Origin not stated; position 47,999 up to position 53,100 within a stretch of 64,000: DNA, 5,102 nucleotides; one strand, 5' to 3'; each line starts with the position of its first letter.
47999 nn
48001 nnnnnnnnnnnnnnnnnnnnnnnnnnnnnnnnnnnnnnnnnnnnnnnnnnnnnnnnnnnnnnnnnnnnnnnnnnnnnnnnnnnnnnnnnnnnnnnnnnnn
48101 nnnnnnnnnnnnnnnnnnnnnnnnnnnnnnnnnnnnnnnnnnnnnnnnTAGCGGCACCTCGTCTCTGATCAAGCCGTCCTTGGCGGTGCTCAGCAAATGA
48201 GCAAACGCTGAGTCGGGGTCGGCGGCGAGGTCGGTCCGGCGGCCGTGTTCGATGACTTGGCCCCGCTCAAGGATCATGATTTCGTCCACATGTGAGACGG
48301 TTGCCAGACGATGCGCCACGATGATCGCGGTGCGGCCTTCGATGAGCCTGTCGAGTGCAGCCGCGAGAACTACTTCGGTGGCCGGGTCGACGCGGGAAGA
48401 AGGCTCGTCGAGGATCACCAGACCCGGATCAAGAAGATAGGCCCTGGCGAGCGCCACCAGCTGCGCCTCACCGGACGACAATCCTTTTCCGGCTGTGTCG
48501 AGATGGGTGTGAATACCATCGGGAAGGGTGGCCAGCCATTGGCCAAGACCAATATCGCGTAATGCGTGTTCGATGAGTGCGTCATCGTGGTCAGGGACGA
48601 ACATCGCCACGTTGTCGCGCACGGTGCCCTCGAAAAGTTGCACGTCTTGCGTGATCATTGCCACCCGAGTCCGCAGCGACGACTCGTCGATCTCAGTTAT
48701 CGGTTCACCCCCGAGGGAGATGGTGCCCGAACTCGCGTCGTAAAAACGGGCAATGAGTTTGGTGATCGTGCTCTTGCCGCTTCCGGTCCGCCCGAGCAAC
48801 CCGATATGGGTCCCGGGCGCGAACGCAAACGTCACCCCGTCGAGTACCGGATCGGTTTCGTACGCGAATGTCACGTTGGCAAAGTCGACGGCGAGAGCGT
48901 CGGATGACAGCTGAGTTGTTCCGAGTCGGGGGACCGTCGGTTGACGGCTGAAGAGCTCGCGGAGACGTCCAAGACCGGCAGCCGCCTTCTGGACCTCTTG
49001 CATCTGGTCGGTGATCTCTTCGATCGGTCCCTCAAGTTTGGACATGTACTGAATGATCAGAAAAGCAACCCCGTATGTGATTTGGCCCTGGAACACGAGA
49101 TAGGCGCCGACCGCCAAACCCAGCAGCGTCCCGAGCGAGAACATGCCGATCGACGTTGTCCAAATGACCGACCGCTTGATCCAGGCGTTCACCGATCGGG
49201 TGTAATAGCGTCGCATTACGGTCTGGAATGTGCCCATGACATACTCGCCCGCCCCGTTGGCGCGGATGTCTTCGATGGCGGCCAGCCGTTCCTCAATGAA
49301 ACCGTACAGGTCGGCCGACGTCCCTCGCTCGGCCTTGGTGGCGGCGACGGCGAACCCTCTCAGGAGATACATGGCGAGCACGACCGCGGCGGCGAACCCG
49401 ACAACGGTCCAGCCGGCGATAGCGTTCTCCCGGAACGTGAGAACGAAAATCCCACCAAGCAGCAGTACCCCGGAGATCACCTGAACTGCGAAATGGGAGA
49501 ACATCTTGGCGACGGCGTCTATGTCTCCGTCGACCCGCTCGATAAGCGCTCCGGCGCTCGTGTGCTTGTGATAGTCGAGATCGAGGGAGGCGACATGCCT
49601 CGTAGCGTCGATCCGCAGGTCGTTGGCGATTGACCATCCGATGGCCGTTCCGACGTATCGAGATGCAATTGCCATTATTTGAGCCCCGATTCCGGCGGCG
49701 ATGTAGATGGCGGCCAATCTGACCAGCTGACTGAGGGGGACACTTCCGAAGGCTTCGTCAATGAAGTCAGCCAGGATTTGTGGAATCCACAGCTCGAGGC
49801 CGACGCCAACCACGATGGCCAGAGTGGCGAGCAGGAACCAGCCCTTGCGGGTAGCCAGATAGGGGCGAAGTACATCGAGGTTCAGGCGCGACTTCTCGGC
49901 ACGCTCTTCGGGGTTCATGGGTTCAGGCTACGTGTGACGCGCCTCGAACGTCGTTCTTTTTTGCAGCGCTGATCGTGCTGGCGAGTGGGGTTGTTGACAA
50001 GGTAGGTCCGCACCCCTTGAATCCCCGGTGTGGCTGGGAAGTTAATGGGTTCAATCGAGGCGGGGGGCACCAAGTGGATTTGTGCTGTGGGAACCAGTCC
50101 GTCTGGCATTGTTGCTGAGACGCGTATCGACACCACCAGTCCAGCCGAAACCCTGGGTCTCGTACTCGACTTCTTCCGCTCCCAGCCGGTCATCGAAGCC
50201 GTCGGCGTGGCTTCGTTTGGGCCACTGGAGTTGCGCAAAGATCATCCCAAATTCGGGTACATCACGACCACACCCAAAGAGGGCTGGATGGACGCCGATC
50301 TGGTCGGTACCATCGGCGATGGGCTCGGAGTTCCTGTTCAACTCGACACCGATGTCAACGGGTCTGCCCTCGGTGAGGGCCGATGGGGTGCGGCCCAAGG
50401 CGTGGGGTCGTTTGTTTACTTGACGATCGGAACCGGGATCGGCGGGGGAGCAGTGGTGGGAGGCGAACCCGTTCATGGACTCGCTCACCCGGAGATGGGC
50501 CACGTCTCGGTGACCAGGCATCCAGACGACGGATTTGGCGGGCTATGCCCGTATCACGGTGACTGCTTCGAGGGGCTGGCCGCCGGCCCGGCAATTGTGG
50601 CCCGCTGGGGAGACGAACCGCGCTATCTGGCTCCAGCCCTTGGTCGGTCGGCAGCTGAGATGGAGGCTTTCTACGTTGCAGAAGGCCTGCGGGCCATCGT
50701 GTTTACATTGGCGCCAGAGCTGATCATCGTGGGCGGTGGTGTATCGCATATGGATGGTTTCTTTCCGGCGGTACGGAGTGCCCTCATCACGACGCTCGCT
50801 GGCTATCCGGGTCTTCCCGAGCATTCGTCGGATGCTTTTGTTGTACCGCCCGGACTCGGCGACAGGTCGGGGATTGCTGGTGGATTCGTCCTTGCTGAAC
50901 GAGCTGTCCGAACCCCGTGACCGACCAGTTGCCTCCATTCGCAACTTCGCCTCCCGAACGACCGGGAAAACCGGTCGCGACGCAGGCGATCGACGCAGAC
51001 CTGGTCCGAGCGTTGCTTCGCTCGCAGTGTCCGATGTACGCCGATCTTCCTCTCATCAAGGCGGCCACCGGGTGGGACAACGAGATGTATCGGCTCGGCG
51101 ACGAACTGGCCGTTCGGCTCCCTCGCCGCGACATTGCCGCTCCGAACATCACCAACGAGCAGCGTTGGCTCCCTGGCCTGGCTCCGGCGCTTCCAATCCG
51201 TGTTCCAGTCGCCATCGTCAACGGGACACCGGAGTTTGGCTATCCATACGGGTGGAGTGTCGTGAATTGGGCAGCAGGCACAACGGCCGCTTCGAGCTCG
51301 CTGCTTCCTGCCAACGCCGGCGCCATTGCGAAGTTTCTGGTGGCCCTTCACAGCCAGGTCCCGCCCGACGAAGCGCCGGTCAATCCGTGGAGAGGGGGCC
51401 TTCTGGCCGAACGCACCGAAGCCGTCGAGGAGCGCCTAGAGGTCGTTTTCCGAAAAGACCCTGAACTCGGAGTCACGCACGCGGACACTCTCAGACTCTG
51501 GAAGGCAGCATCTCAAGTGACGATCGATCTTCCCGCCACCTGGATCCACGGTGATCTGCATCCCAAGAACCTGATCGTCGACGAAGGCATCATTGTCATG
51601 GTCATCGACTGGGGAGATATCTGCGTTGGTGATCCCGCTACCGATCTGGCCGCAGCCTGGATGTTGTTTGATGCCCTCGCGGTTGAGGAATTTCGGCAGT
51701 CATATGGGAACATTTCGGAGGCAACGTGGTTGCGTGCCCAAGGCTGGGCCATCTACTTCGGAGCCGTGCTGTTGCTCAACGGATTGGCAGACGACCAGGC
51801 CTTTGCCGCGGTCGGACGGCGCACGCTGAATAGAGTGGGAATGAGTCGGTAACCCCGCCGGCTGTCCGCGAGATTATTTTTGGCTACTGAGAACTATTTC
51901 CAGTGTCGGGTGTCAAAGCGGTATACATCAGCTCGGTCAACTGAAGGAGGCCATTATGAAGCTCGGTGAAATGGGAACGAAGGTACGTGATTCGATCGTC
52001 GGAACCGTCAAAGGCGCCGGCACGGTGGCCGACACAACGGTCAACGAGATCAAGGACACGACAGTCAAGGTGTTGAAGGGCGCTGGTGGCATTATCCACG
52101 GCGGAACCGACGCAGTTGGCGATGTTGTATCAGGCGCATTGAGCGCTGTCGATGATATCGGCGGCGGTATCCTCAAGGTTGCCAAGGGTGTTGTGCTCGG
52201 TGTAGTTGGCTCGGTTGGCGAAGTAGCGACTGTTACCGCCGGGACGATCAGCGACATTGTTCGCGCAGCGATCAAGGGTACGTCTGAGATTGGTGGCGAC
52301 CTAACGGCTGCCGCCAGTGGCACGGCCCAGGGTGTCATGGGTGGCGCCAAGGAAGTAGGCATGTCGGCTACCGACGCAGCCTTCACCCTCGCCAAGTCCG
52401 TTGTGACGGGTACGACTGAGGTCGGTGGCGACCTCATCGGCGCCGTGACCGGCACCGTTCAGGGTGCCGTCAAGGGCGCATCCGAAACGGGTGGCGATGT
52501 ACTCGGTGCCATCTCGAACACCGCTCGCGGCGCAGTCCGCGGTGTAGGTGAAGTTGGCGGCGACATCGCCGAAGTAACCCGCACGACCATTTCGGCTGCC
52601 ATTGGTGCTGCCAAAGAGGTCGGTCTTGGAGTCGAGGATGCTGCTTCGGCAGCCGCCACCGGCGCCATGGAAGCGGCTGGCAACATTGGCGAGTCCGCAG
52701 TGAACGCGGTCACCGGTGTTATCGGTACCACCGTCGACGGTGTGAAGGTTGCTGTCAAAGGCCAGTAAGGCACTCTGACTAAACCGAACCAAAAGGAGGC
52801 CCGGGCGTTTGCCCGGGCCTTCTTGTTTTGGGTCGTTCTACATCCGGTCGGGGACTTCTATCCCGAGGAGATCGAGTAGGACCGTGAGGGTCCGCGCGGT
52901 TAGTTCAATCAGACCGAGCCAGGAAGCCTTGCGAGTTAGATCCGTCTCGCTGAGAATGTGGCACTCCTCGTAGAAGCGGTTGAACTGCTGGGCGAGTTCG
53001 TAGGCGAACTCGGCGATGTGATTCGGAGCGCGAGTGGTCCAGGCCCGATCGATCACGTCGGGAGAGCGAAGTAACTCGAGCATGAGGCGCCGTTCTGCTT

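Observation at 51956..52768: Stand-alone gene encoding a 22-residue tandem-repeat protein (apolipoprotein/LEA-like periodicity)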

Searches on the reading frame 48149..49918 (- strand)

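Call 49: search_protein_families(library=pfam, proteins=[window:48149-49918:-], max_evalue=0.001)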
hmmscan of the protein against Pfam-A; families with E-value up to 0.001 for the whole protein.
window:48149-49918:- (590 aa): 3 families
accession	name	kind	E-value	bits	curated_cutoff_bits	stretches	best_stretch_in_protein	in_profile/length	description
PF00005.33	ABC_tran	-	2.2e-29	103.2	25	1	359-507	1-136/137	ABC transporter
PF00664.28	ABC_membrane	-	3.9e-28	99.3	28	1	29-295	2-270/274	ABC transporter transmembrane region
PF13304.12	AAA_21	-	0.00011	22.8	27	0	480-525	238-279/304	AAA domain, putative AbiEii toxin, Type IV TA system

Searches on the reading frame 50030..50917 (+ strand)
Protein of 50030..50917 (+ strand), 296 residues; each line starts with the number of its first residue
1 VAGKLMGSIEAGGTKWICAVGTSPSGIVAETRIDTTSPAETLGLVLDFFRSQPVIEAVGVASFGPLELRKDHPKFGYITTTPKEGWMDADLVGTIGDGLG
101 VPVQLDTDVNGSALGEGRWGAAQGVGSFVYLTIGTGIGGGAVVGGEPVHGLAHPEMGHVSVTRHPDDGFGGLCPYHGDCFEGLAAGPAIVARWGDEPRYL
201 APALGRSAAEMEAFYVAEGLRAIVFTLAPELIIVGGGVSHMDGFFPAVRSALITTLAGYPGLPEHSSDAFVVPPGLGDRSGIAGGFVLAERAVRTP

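Call 49: search_protein_families(library=pfam, proteins=[window:50030-50917:+], max_evalue=0.001)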
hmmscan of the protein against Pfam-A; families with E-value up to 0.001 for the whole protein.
window:50030-50917:+ (296 aa): 1 family
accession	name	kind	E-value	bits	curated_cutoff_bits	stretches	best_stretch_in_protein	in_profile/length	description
PF00480.26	ROK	-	3.4e-52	178.2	22.9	1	7-291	2-293/294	ROK family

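Call 82: search_protein_families(library=ncbifam, proteins=[window:50030-50917:+], max_evalue=1e-10)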
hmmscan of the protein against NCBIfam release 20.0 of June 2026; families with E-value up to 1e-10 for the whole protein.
window:50030-50917:+ (296 aa): 2 families
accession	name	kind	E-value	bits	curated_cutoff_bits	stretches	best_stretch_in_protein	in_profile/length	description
NF045550.1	FrctkaseScrK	equivalog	5.9e-72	242.6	400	1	4-292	3-290/293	fructokinase ScrK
TIGR00744.1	ROK_glcA_fam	subfamily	1.8e-21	76.8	260.35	1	47-191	50-188/318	ROK family glucokinase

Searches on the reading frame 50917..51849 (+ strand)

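Call 49: search_protein_families(library=pfam, proteins=[window:50917-51849:+], max_evalue=0.001)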
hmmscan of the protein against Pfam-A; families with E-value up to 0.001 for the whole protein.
window:50917-51849:+ (311 aa): 1 family
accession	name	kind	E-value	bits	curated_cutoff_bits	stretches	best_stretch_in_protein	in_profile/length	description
PF01636.29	APH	-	1.2e-35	123.8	23.2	1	50-277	6-239/239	Phosphotransferase enzyme family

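Call 82: search_protein_families(library=ncbifam, proteins=[window:50917-51849:+], max_evalue=1e-10)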
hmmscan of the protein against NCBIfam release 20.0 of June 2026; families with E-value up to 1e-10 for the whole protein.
window:50917-51849:+ (311 aa): 0 families

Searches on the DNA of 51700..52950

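Call 88: search_rna_families(source=window, start=51700, end=52950, threshold=evalue, max_evalue=1)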
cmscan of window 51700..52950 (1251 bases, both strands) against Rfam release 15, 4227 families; matches with E-value up to 1: 6.
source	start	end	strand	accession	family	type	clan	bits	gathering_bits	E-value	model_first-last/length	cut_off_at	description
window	52742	52824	+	RF00512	Leu_leader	Cis-reg; leader;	-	25.3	50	0.012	1-148/148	no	Leucine operon leader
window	52793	52847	-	RF00512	Leu_leader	Cis-reg; leader;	-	23.6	50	0.031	1-148/148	no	Leucine operon leader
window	52791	52823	+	RF02621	BSnc120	Gene; sRNA;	-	22.7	114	0.025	38-70/88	no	Brucella sRNA 120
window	52703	52828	+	RF02346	ar35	Gene; sRNA;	-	21.8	45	0.13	1-144/144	no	Alphaproteobacterial sRNA ar35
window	52776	52855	-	RF02621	BSnc120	Gene; sRNA;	-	20.1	114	0.17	1-88/88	no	Brucella sRNA 120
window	52689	52824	+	RF00126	ryfA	Gene; sRNA;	-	18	80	0.048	1-296/296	no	ryfA RNA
